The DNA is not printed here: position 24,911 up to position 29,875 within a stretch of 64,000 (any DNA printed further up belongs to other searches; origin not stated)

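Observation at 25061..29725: Tandemly duplicated cyclase/P-loop module in one 1554-aa STAND-like protein, with an asymmetric cyclase pair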

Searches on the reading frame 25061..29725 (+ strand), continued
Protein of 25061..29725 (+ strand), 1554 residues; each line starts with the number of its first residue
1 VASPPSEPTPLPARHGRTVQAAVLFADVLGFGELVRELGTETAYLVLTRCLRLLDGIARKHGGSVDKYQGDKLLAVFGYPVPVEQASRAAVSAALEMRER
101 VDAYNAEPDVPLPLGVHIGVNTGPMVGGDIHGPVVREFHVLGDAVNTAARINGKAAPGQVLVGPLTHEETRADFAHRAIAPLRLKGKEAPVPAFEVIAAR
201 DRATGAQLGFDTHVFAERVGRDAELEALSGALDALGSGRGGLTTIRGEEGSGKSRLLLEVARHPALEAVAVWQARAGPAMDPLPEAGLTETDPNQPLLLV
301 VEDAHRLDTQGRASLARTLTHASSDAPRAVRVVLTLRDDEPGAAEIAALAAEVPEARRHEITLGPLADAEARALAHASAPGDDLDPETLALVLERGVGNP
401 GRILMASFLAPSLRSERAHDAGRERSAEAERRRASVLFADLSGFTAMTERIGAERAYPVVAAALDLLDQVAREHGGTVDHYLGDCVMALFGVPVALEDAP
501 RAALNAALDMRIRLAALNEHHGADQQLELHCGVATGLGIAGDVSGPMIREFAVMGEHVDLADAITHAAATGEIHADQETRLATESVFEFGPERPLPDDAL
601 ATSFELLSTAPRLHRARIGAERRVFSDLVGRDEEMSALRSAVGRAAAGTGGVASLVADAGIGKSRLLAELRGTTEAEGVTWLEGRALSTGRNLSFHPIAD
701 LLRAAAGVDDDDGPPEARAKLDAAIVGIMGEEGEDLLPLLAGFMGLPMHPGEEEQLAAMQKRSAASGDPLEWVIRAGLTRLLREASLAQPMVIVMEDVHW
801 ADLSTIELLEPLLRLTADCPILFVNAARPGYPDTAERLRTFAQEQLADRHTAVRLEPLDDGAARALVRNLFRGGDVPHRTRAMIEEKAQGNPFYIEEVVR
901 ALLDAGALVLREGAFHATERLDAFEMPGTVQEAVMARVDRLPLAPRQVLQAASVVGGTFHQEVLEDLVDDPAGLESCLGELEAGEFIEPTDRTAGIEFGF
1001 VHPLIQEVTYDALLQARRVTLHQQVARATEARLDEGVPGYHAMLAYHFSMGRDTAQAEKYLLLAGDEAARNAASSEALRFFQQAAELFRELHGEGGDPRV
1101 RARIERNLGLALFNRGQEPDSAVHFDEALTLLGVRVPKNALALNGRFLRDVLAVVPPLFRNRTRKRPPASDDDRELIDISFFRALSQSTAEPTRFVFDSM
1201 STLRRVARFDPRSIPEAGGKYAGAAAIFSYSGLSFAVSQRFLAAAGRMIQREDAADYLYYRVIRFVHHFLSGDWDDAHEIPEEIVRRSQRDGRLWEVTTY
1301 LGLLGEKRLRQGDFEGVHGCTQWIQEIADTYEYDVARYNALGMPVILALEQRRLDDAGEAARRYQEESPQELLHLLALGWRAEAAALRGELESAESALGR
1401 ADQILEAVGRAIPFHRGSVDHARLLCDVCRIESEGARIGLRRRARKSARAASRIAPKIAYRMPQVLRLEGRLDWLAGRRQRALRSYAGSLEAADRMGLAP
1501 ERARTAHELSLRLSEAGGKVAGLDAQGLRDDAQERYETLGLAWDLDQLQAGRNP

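Call 9: find_homologous_proteins(query=window:25061-29722:+, max_evalue=1e-10)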
Query window:25061-29722:+ (1554 aa): 2321 proteins with E <= 1e-10 among 8000 candidates; the best 120 are listed.
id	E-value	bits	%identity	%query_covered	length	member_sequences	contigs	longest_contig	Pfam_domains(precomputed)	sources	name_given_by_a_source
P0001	0.0e+0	3408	100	100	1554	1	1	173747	PF10923.15,PF00211.26,PF13191.13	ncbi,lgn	-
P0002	0.0e+0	1820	61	76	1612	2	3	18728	PF13401.13,PF00211.26,PF13191.13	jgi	jgi:class 3 adenylate cyclase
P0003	0.0e+0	1805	57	100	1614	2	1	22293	PF13401.13,PF00211.26,PF13191.13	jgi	jgi:class 3 adenylate cyclase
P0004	0.0e+0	1800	57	81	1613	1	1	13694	PF13401.13,PF00211.26,PF13191.13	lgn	-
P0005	0.0e+0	1618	52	80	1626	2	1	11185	PF13401.13,PF00211.26,PF13191.13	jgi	jgi:class 3 adenylate cyclase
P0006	0.0e+0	1592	53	78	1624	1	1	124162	PF13401.13,PF00211.26,PF13191.13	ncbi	-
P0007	0.0e+0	1568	53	98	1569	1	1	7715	PF13401.13,PF00211.26,PF25199.2,PF13191.13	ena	-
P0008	0.0e+0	1547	52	81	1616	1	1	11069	PF13401.13,PF00211.26,PF13191.13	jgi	jgi:class 3 adenylate cyclase/tetratricopeptide (TPR) repeat protein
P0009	0.0e+0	1533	52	96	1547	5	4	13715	PF13401.13,PF00211.26,PF13191.13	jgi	jgi:class 3 adenylate cyclase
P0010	0.0e+0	1518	50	77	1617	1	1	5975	PF13424.13,PF13401.13,PF00211.26,PF13191.13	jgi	jgi:class 3 adenylate cyclase/tetratricopeptide (TPR) repeat protein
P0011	0.0e+0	1516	51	99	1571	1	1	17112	PF13401.13,PF00211.26,PF13191.13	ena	-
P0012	0.0e+0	1516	50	99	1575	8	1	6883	PF13401.13,PF00211.26,PF13191.13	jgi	-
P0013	0.0e+0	1509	49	99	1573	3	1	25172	PF13401.13,PF00211.26,PF13191.13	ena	-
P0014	0.0e+0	1508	50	99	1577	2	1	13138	PF13401.13,PF00211.26,PF13191.13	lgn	-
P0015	0.0e+0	1503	51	99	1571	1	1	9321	PF13401.13,PF00211.26,PF13191.13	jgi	-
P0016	0.0e+0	1494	48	83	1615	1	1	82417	PF13424.13,PF13401.13,PF00211.26,PF05673.20,PF01637.25,PF13191.13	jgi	jgi:predicted ATPase/class 3 adenylate cyclase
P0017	0.0e+0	1483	49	81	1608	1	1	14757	PF13401.13,PF00211.26,PF13481.13,PF13191.13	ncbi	-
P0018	0.0e+0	1481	50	99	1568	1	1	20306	PF10923.15,PF00004.36,PF13401.13,PF00211.26,PF13191.13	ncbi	-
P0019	0.0e+0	1478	48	99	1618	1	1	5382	PF13401.13,PF00211.26,PF13191.13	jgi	jgi:class 3 adenylate cyclase/tetratricopeptide (TPR) repeat protein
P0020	0.0e+0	1477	50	100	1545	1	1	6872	PF00515.35,PF00005.34,PF13401.13,PF00211.26,PF01637.25,PF13191.13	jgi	jgi:class 3 adenylate cyclase/tetratricopeptide (TPR) repeat protein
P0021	0.0e+0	1473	49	81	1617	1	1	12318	PF13401.13,PF00211.26,PF13191.13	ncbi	-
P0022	0.0e+0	1473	47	85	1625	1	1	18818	PF10923.15,PF13401.13,PF00211.26,PF01637.25,PF13191.13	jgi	jgi:class 3 adenylate cyclase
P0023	0.0e+0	1472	49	79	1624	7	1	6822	PF13401.13,PF00211.26,PF13191.13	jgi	jgi:class 3 adenylate cyclase/predicted ATPase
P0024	0.0e+0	1471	48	99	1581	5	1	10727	PF10923.15,PF13401.13,PF00211.26,PF13191.13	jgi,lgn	jgi:class 3 adenylate cyclase/predicted ATPase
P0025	0.0e+0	1471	51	99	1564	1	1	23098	PF13424.13,PF13401.13,PF00211.26,PF13191.13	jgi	jgi:class 3 adenylate cyclase/tetratricopeptide (TPR) repeat protein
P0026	0.0e+0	1469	51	99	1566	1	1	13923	PF13401.13,PF00211.26,PF13481.13,PF13191.13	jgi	jgi:class 3 adenylate cyclase/predicted ATPase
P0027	0.0e+0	1469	51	99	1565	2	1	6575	PF13401.13,PF00211.26,PF13191.13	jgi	jgi:class 3 adenylate cyclase/predicted ATPase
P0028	0.0e+0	1466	51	99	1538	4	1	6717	PF13401.13,PF00211.26,PF13191.13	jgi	jgi:class 3 adenylate cyclase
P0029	0.0e+0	1466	47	82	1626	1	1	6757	PF10923.15,PF13401.13,PF00211.26,PF01637.25,PF13191.13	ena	-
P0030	0.0e+0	1464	45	81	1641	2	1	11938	PF13401.13,PF00211.26,PF13191.13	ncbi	-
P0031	0.0e+0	1462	46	81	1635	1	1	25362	PF13401.13,PF00211.26,PF07719.24,PF13191.13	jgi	jgi:predicted ATPase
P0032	0.0e+0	1462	49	99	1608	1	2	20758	PF13401.13,PF00211.26,PF13191.13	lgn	-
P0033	0.0e+0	1457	46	99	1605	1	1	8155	PF05165.18,PF13401.13,PF00211.26,PF13191.13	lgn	-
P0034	0.0e+0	1456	51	99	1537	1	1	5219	PF13401.13,PF00211.26,PF25199.2,PF13191.13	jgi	jgi:class 3 adenylate cyclase/tetratricopeptide (TPR) repeat protein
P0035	0.0e+0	1454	49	98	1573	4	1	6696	PF13401.13,PF00211.26,PF13191.13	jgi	jgi:class 3 adenylate cyclase/predicted ATPase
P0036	0.0e+0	1454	51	97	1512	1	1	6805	PF13401.13,PF00211.26,PF13191.13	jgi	jgi:class 3 adenylate cyclase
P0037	0.0e+0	1449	48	99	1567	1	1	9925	PF13401.13,PF00211.26,PF13191.13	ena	-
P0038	0.0e+0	1447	48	99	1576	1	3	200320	PF13401.13,PF00211.26,PF13191.13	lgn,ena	-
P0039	0.0e+0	1442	49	99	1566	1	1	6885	PF13401.13,PF00211.26,PF13191.13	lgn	-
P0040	0.0e+0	1437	49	99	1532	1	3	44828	PF00005.34,PF13401.13,PF00211.26,PF01637.25,PF07719.24,PF13191.13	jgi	jgi:class 3 adenylate cyclase/predicted ATPase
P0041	0.0e+0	1433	48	99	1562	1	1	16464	PF10923.15,PF13401.13,PF00211.26,PF13191.13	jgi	jgi:class 3 adenylate cyclase/tetratricopeptide (TPR) repeat protein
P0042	0.0e+0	1416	50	97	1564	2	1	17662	PF13401.13,PF00211.26,PF13191.13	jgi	jgi:class 3 adenylate cyclase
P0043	0.0e+0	1407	49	99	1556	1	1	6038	PF13401.13,PF00211.26,PF13191.13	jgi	jgi:class 3 adenylate cyclase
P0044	0.0e+0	1379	47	99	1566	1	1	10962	PF13401.13,PF00211.26,PF13191.13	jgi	jgi:class 3 adenylate cyclase/tetratricopeptide (TPR) repeat protein/ABC-type cobalamin transport sy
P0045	0.0e+0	1378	48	99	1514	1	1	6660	PF10923.15,PF00005.34,PF13401.13,PF00211.26,PF01637.25,PF13191.13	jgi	jgi:class 3 adenylate cyclase/tetratricopeptide (TPR) repeat protein/ABC-type cobalamin/Fe3+-siderop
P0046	0.0e+0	1375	47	99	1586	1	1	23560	PF13401.13,PF00211.26,PF13191.13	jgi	-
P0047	0.0e+0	1371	48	98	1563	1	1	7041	PF13401.13,PF00211.26,PF13191.13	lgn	-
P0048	0.0e+0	1368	48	77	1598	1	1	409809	PF14559.13,PF10923.15,PF13401.13,PF00211.26,PF13191.13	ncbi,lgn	-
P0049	0.0e+0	1361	46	99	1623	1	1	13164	PF13401.13,PF00211.26,PF13191.13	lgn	-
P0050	0.0e+0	1358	49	76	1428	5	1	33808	PF00211.26,PF13191.13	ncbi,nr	ncbi:MAG: AAA family ATPase [Deltaproteobacteria bacterium]|nr:AAA family ATPase [Deltaproteobacteri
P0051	0.0e+0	1358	47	99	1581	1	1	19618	PF10923.15,PF13401.13,PF00211.26,PF01637.25,PF13191.13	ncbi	-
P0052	0.0e+0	1357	48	99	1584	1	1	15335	PF10923.15,PF25201.1,PF13424.13,PF13401.13,PF00211.26,PF01637.25,PF13191.13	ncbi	-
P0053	0.0e+0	1356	46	99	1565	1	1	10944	PF13401.13,PF00211.26,PF13191.13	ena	-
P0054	0.0e+0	1356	46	100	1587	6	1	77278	PF13401.13,PF00211.26,PF13191.13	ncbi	-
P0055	0.0e+0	1349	47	98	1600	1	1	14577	PF05165.18,PF13401.13,PF00211.26,PF13191.13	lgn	-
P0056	0.0e+0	1345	48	96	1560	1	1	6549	PF13401.13,PF00211.26,PF13191.13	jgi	jgi:class 3 adenylate cyclase/tetratricopeptide (TPR) repeat protein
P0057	0.0e+0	1345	47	96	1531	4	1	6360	PF10923.15,PF13401.13,PF00211.26,PF01637.25,PF13191.13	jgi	jgi:class 3 adenylate cyclase/tetratricopeptide (TPR) repeat protein/type II secretory pathway predi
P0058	0.0e+0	1343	47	99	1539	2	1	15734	PF13401.13,PF00211.26,PF25199.2,PF13191.13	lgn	-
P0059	0.0e+0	1337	47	98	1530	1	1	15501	PF13401.13,PF00211.26,PF13481.13,PF13191.13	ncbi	-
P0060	0.0e+0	1333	46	90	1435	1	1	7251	PF13401.13,PF00211.26,PF01637.25,PF00931.29,PF13191.13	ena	-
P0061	0.0e+0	1333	46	99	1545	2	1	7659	PF13401.13,PF00211.26,PF25199.2,PF13191.13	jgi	-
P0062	0.0e+0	1330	45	100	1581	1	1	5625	PF13401.13,PF00211.26,PF13191.13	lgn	-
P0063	0.0e+0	1329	46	100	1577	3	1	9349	PF13401.13,PF00211.26,PF07728.21,PF13191.13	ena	-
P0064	0.0e+0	1328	45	99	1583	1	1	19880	PF05729.19,PF13401.13,PF00211.26,PF00931.29,PF13191.13,PF13374.13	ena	-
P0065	0.0e+0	1325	47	99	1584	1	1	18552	PF13401.13,PF00211.26,PF13191.13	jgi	jgi:class 3 adenylate cyclase/tetratricopeptide (TPR) repeat protein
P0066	0.0e+0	1322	46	100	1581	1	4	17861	PF10923.15,PF13401.13,PF00211.26,PF13191.13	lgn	-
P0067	0.0e+0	1321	46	98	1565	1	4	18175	PF13401.13,PF00211.26,PF13191.13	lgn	-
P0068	0.0e+0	1320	45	100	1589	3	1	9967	PF10923.15,PF13424.13,PF13401.13,PF00211.26,PF01637.25,PF13191.13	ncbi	-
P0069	0.0e+0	1320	46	98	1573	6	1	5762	PF13401.13,PF00211.26,PF01637.25,PF13191.13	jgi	jgi:class 3 adenylate cyclase/predicted ATPase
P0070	0.0e+0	1319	46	99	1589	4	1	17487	PF10923.15,PF13401.13,PF00211.26,PF01637.25,PF13191.13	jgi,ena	-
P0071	0.0e+0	1314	47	77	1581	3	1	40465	PF13424.13,PF13401.13,PF00211.26,PF13191.13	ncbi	ncbi:MAG TPA: adenylate/guanylate cyclase domain-containing protein [Candidatus Binatia bacterium]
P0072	0.0e+0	1309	46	98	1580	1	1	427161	PF13401.13,PF00211.26,PF13191.13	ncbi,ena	-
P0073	0.0e+0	1306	45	99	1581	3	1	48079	PF13424.13,PF13401.13,PF00211.26,PF00931.29,PF13191.13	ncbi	-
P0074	0.0e+0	1304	45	100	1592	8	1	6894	PF10923.15,PF13401.13,PF00211.26,PF01637.25,PF13191.13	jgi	-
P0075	0.0e+0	1301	45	99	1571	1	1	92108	PF13401.13,PF00211.26,PF13191.13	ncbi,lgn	-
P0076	0.0e+0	1292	47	96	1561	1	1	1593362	PF13401.13,PF00211.26,PF13191.13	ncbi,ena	-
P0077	0.0e+0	1291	45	99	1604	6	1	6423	PF13401.13,PF00211.26,PF01637.25,PF13191.13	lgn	-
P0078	0.0e+0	1288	44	99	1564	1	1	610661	PF13401.13,PF00211.26,PF01637.25,PF13191.13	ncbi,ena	-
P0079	0.0e+0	1288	45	98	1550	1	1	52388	PF13424.13,PF13401.13,PF00211.26,PF13191.13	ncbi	-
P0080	0.0e+0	1283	45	99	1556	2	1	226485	PF13401.13,PF00211.26,PF01637.25,PF13191.13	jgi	-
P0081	0.0e+0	1280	46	98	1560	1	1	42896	PF13401.13,PF00211.26,PF13191.13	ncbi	-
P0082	0.0e+0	1278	45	98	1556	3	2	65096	PF13424.13,PF13401.13,PF00211.26,PF13191.13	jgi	jgi:class 3 adenylate cyclase/predicted ATPase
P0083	0.0e+0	1273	46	99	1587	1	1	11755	PF13424.13,PF13401.13,PF00211.26,PF13191.13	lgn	-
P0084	0.0e+0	1270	46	96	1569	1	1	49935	PF13401.13,PF00211.26,PF13191.13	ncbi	-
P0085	0.0e+0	1258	42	96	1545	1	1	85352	PF10923.15,PF07693.21,PF24883.3,PF05729.19,PF13401.13,PF00211.26,PF01637.25,PF07728.21,PF25199.2,PF00931.29,PF13191.13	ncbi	-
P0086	0.0e+0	1253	46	99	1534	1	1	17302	PF13401.13,PF00211.26,PF13191.13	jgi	jgi:class 3 adenylate cyclase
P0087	0.0e+0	1253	44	98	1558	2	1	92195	PF13401.13,PF00211.26,PF13191.13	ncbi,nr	ncbi:MAG: AAA family ATPase [Deltaproteobacteria bacterium]|nr:AAA family ATPase [Deltaproteobacteri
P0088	0.0e+0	1244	45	99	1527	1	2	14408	PF13401.13,PF00211.26,PF13191.13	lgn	-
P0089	0.0e+0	1243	44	98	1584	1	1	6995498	PF13424.13,PF13401.13,PF00211.26,PF13191.13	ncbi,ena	-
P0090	0.0e+0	1242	43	98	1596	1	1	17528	PF13401.13,PF00211.26,PF13191.13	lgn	-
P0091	0.0e+0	1241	45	98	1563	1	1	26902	PF13401.13,PF00211.26,PF13191.13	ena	-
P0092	0.0e+0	1240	45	96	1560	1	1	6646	PF13401.13,PF00211.26,PF13191.13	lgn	-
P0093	0.0e+0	1238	46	77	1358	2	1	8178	PF13401.13,PF00211.26,PF13191.13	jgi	jgi:class 3 adenylate cyclase/tetratricopeptide (TPR) repeat protein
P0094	0.0e+0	1234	44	99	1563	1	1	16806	PF13401.13,PF00211.26,PF13191.13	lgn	-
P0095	0.0e+0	1233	44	98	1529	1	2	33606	PF00515.35,PF00211.26,PF13191.13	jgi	jgi:class 3 adenylate cyclase/tetratricopeptide (TPR) repeat protein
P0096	0.0e+0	1229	44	96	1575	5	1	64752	PF13401.13,PF00211.26,PF13191.13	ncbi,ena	-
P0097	0.0e+0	1224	48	76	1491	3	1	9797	PF13401.13,PF00211.26,PF13191.13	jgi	jgi:predicted ATPase/class 3 adenylate cyclase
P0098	0.0e+0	1220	45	95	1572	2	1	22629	PF13401.13,PF00211.26,PF13191.13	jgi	-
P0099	0.0e+0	1219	44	100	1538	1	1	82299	PF13401.13,PF20703.4,PF00211.26,PF13191.13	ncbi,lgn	-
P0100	0.0e+0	1218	44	98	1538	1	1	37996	PF13401.13,PF00211.26,PF01637.25,PF13191.13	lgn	-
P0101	0.0e+0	1218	44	98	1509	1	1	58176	PF13401.13,PF00211.26,PF13191.13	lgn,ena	-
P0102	0.0e+0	1210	45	72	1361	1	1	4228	PF00211.26,PF13191.13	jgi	jgi:class 3 adenylate cyclase/tetratricopeptide (TPR) repeat protein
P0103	0.0e+0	1206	45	98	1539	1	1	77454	PF13401.13,PF00211.26,PF13191.13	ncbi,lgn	-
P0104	0.0e+0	1201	44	97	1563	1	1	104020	PF13401.13,PF00211.26,PF13191.13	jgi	-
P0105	0.0e+0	1195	45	99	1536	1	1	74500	PF13401.13,PF00211.26,PF13191.13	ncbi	-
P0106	0.0e+0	1195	42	99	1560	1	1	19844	PF00005.34,PF13401.13,PF00211.26,PF13191.13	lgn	-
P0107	0.0e+0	1189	44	99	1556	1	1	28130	PF13401.13,PF00211.26,PF13191.13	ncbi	-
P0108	0.0e+0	1181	45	95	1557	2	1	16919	PF05165.18,PF13401.13,PF00211.26,PF13191.13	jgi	jgi:class 3 adenylate cyclase/predicted ATPase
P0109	0.0e+0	1177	44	96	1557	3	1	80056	PF13401.13,PF00211.26,PF13191.13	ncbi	-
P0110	0.0e+0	1172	42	99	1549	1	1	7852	PF13401.13,PF00211.26,PF13191.13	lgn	-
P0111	0.0e+0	1168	44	92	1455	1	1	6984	PF10923.15,PF05165.18,PF00005.34,PF05729.19,PF13401.13,PF00211.26,PF13191.13,PF13374.13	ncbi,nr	ncbi:MAG: AAA family ATPase, partial [bacterium]|nr:AAA family ATPase [bacterium]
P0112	0.0e+0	1160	43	96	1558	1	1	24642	PF13401.13,PF00211.26,PF13191.13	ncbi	-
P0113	0.0e+0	1159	43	96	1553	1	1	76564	PF13401.13,PF00211.26,PF13191.13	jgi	-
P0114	0.0e+0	1156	40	78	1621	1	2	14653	PF13401.13,PF00211.26,PF13191.13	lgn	-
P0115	0.0e+0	1155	42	99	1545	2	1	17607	PF13401.13,PF00211.26,PF13191.13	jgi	jgi:class 3 adenylate cyclase/tetratricopeptide (TPR) repeat protein/ABC-type cobalamin transport sy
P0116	0.0e+0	1149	43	98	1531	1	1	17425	PF10923.15,PF13604.13,PF05729.19,PF13401.13,PF00211.26,PF25199.2,PF20720.4,PF13191.13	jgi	jgi:class 3 adenylate cyclase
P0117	0.0e+0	1148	62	40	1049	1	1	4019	PF13401.13,PF00211.26,PF13191.13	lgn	-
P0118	0.0e+0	1143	44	96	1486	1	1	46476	PF10923.15,PF13401.13,PF00211.26,PF13191.13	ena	-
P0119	0.0e+0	1141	44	97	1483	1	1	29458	PF13401.13,PF00211.26,PF13191.13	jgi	jgi:class 3 adenylate cyclase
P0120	0.0e+0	1122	44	95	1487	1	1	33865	PF10923.15,PF13401.13,PF00211.26,PF01637.25,PF13191.13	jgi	jgi:class 3 adenylate cyclase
